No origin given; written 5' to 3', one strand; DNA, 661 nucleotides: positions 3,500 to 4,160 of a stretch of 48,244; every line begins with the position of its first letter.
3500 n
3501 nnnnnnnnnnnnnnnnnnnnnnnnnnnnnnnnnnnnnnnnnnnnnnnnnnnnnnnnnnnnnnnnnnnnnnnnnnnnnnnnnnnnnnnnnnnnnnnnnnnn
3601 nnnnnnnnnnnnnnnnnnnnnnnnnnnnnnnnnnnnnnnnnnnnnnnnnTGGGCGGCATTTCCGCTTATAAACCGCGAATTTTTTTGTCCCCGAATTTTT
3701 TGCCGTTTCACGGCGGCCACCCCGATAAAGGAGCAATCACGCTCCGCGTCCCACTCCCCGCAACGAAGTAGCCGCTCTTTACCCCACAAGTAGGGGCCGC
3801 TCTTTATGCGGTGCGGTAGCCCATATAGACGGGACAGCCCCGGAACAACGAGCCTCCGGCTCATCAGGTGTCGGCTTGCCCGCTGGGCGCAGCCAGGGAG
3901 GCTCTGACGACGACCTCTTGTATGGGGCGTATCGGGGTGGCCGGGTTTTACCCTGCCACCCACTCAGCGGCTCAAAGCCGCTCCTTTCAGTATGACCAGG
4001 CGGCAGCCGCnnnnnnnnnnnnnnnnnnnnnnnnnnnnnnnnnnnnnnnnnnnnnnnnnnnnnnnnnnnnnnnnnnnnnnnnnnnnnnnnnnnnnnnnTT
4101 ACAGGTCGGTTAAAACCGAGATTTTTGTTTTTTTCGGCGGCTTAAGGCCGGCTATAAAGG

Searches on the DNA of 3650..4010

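Call 8: search_rna_families(source=window, start=3650, end=4010, threshold=evalue, max_evalue=10, show_alignments=3)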
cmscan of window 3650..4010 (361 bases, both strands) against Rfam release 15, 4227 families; matches with E-value up to 10: 2.
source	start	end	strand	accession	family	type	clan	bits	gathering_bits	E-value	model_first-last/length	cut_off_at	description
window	3976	4005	+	RF00462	IRES_APC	Cis-reg; IRES;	-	20.9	50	0.079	1-53/53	no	APC internal ribosome entry site (IRES)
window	3650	3784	-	RF01953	SOX2OT_exon3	Gene; lncRNA;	-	6.7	70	5.6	1-103/276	3'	SOX2 overlapping transcript exon 3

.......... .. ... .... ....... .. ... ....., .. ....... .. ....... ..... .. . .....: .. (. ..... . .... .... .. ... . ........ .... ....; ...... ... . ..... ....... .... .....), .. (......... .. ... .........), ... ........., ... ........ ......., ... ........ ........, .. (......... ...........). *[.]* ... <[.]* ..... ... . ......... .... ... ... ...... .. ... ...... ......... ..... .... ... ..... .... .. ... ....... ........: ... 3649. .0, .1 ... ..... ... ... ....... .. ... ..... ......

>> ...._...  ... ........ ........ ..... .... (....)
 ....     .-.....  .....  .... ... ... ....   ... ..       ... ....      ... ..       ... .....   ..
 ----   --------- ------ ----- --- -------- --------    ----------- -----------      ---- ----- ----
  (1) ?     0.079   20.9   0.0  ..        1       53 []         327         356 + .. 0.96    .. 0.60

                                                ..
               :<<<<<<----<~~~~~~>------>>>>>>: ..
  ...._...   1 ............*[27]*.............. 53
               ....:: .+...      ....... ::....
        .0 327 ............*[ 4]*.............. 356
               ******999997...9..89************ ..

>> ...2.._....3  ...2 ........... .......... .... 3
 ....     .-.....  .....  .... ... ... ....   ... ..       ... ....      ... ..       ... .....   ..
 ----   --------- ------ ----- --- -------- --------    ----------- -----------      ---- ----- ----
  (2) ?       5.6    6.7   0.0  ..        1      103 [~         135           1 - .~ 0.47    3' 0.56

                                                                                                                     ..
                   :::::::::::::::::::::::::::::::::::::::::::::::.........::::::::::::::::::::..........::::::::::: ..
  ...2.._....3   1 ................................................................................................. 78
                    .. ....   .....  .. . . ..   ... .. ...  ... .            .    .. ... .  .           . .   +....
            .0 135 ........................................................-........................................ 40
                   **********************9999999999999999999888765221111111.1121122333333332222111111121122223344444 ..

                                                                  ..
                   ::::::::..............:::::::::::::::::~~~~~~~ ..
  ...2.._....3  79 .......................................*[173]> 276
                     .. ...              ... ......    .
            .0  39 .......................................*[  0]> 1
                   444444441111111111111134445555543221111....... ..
